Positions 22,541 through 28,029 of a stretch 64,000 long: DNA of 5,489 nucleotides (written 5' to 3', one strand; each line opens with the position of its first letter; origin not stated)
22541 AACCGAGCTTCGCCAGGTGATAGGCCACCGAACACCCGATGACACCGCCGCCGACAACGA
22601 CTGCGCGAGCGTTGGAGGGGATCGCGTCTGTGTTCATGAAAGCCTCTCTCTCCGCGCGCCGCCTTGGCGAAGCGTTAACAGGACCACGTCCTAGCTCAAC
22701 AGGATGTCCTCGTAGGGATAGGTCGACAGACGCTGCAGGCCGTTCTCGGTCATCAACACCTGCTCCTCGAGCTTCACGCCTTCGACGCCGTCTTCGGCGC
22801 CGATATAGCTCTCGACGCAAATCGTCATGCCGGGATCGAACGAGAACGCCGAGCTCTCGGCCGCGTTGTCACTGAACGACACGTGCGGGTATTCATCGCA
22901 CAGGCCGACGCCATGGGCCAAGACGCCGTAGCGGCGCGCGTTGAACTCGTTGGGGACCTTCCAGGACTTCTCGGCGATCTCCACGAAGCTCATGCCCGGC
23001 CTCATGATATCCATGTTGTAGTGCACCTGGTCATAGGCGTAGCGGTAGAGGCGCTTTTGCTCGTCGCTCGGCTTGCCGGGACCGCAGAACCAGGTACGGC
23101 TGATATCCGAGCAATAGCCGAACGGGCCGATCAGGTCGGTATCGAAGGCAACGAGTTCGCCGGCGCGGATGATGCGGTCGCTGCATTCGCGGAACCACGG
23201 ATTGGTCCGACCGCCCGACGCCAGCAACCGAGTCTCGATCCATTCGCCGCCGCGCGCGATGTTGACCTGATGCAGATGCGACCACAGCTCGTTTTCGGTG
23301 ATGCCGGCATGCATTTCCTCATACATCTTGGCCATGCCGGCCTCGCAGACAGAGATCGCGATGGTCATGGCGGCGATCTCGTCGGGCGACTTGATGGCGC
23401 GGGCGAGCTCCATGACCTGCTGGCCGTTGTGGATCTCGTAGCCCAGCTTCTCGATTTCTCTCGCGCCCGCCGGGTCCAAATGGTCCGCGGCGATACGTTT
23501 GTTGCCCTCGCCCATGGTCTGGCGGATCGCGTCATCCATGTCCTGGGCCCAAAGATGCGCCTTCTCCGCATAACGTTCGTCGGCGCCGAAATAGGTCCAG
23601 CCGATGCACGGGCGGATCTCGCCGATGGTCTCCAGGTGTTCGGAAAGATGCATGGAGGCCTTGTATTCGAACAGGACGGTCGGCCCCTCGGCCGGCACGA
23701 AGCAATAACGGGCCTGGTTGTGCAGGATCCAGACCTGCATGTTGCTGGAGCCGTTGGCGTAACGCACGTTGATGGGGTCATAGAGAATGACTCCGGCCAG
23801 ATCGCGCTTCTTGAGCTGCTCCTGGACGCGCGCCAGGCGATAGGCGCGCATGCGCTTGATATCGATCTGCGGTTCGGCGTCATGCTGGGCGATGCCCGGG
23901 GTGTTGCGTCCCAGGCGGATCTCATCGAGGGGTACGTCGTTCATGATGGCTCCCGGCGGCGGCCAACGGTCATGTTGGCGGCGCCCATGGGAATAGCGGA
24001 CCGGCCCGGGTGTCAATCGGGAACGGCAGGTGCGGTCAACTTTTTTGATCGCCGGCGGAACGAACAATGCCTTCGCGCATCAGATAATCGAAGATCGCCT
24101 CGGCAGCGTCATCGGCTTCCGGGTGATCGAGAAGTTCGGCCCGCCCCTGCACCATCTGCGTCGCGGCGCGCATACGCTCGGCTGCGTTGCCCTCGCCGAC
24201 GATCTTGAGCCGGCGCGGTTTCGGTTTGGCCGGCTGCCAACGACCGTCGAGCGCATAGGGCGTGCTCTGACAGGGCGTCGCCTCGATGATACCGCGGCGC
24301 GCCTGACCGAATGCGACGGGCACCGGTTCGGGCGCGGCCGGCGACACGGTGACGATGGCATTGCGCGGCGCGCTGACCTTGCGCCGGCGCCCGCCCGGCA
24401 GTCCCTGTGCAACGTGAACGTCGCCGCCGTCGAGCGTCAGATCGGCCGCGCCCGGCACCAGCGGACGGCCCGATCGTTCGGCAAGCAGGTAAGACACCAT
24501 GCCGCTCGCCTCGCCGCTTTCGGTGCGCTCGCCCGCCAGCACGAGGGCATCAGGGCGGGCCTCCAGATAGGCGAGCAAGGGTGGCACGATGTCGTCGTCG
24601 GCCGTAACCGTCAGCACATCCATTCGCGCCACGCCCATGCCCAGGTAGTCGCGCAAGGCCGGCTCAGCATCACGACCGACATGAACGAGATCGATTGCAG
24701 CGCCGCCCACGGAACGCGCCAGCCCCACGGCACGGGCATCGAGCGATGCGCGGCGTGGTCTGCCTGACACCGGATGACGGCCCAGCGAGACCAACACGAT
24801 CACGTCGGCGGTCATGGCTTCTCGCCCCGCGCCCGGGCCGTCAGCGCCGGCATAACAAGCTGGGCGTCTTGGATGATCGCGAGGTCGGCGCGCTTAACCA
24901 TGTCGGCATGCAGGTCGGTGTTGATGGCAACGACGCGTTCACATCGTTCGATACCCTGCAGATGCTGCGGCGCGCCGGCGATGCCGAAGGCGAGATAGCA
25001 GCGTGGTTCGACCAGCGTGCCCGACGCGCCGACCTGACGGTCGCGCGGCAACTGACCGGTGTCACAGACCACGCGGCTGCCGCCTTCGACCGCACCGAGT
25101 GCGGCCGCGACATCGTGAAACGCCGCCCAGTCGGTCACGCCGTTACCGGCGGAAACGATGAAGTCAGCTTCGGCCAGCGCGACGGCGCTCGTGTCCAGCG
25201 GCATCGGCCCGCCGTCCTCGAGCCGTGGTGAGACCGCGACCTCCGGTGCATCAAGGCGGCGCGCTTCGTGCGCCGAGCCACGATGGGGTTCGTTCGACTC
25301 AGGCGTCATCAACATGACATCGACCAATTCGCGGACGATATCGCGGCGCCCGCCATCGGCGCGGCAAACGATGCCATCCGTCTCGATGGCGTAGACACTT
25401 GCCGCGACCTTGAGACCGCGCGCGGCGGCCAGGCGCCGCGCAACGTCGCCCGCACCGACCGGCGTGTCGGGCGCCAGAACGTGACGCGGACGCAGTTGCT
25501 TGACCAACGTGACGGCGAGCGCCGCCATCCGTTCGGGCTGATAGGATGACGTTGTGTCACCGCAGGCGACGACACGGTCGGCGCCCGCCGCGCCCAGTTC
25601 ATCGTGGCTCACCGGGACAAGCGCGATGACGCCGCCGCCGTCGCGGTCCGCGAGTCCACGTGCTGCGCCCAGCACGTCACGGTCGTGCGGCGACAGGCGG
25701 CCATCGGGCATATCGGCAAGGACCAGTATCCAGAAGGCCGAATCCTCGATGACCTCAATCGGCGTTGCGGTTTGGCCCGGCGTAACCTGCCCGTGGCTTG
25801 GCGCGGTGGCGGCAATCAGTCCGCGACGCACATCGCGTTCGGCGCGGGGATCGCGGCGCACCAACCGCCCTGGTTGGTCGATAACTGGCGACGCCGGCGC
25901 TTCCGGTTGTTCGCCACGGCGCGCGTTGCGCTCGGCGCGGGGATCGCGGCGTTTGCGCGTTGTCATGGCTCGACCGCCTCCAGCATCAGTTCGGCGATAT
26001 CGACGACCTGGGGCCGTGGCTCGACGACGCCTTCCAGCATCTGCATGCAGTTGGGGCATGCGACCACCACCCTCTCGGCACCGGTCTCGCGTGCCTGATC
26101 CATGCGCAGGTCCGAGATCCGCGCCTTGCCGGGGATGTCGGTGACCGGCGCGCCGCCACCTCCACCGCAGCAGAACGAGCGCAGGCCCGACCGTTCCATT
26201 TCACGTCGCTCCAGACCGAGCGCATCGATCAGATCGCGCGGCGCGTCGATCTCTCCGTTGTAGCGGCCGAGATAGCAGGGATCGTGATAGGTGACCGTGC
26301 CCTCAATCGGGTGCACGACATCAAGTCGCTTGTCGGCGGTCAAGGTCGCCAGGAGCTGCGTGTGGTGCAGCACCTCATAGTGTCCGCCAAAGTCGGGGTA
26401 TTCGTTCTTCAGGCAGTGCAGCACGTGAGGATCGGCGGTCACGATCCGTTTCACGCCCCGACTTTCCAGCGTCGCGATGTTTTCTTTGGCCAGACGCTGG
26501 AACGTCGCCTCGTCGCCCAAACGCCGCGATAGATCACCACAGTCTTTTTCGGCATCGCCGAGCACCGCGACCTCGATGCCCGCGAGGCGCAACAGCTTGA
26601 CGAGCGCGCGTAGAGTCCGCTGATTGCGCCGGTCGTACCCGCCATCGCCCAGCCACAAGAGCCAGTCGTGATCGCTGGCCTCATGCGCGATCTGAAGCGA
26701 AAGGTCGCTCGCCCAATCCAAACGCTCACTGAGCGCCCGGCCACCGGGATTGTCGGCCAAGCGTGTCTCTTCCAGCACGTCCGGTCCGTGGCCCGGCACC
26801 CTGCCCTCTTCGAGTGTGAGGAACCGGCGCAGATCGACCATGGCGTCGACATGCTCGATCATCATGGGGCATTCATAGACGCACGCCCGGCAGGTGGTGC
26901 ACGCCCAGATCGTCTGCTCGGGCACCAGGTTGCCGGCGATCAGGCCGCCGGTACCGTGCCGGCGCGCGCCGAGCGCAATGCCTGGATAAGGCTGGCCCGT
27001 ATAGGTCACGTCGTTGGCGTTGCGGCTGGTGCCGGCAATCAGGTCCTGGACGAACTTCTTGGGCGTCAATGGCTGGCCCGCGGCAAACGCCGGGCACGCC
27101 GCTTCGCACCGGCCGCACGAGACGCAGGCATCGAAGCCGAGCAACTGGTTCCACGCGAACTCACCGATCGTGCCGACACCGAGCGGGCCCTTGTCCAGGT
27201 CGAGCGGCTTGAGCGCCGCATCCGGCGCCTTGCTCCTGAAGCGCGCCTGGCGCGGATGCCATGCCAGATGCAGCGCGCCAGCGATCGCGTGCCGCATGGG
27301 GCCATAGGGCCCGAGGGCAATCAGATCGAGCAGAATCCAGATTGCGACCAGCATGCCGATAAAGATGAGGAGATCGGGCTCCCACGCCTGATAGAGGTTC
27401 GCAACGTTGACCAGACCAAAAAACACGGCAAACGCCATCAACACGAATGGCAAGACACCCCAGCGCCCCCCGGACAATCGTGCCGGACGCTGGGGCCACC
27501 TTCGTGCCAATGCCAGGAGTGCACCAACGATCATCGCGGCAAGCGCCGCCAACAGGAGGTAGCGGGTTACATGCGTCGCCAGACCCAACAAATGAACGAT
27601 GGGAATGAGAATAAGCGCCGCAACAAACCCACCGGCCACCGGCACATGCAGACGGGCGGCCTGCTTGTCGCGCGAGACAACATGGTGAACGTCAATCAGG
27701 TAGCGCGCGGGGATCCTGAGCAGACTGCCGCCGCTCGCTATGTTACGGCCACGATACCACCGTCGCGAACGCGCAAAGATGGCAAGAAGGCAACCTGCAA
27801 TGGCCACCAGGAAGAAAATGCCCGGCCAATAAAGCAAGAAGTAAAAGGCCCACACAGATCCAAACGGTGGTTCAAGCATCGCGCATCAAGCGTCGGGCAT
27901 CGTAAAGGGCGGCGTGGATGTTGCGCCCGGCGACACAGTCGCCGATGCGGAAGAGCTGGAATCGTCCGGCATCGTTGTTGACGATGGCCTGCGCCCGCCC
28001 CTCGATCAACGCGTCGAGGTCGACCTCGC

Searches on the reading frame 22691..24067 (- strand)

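Call 96: search_protein_families(library=pfam, proteins=[window:22691-24067:-], max_evalue=0.00001)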
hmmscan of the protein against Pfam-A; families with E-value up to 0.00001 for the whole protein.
window:22691-24067:- (458 aa): 1 family
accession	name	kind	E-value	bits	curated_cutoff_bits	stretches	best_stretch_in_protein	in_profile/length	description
PF00557.29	Peptidase_M24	-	2.9e-32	112.6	23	1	233-441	2-208/208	Metallopeptidase family M24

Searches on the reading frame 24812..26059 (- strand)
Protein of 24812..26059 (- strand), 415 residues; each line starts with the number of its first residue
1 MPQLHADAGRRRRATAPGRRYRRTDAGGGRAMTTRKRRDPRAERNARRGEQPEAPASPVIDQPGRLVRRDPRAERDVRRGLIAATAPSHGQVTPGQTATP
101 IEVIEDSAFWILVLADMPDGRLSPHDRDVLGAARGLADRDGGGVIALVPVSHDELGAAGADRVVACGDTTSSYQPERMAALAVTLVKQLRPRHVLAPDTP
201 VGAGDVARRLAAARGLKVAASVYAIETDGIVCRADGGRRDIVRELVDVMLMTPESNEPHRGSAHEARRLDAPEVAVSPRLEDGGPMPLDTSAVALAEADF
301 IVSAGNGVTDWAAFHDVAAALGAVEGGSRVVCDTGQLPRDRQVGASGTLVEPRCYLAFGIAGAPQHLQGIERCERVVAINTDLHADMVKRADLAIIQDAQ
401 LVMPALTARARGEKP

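Call 96: search_protein_families(library=pfam, proteins=[window:24812-26059:-], max_evalue=0.00001)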
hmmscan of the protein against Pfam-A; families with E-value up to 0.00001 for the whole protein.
window:24812-26059:- (415 aa): 2 families
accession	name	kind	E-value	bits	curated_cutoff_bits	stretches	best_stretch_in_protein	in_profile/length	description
PF00766.25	ETF_alpha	-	4e-23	81.6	27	1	295-371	2-81/81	Electron transfer flavoprotein FAD-binding domain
PF01012.27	ETF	-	5.8e-20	72.3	26.7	1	112-274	2-176/181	Electron transfer flavoprotein domain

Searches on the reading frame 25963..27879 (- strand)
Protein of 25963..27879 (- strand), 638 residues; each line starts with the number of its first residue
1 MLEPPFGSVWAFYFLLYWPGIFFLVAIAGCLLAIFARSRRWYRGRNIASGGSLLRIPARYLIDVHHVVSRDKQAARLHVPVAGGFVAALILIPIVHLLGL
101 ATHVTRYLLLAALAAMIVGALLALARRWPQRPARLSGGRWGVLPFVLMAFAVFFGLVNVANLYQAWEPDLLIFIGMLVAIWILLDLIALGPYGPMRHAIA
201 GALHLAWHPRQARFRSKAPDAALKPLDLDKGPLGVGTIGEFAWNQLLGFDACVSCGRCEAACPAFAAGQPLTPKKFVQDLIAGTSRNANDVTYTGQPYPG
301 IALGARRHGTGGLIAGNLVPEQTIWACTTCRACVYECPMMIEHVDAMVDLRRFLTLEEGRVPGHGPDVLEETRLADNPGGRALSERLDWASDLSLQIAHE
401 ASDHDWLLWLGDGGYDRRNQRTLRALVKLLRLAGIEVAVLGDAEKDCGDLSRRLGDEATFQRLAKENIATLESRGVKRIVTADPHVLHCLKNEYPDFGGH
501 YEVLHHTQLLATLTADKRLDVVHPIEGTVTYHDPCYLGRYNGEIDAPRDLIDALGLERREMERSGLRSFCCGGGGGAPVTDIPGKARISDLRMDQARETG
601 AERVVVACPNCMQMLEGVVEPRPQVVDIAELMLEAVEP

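Call 39: search_protein_families(library=pfam, proteins=[window:25963-27879:-], max_evalue=0.00001)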
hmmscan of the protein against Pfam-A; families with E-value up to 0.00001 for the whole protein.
window:25963-27879:- (638 aa): 5 families
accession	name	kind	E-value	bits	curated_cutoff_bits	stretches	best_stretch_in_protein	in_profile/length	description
PF11982.13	DUF3483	-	1.3e-53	182.4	31.5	1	22-230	7-214/215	Domain of unknown function (DUF3483)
PF02754.22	CCG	-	2.5e-26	92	20.6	2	529-615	1-84/85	Cysteine-rich domain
PF13183.11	Fer4_8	-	1.6e-09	38.6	27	1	250-340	3-67/68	4Fe-4S dicluster domain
PF13237.11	Fer4_10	-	3.8e-09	36.8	25.5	1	250-338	7-53/53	4Fe-4S dicluster domain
PF13187.11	Fer4_9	-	1.4e-08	35.1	27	1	251-339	1-49/52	4Fe-4S dicluster domain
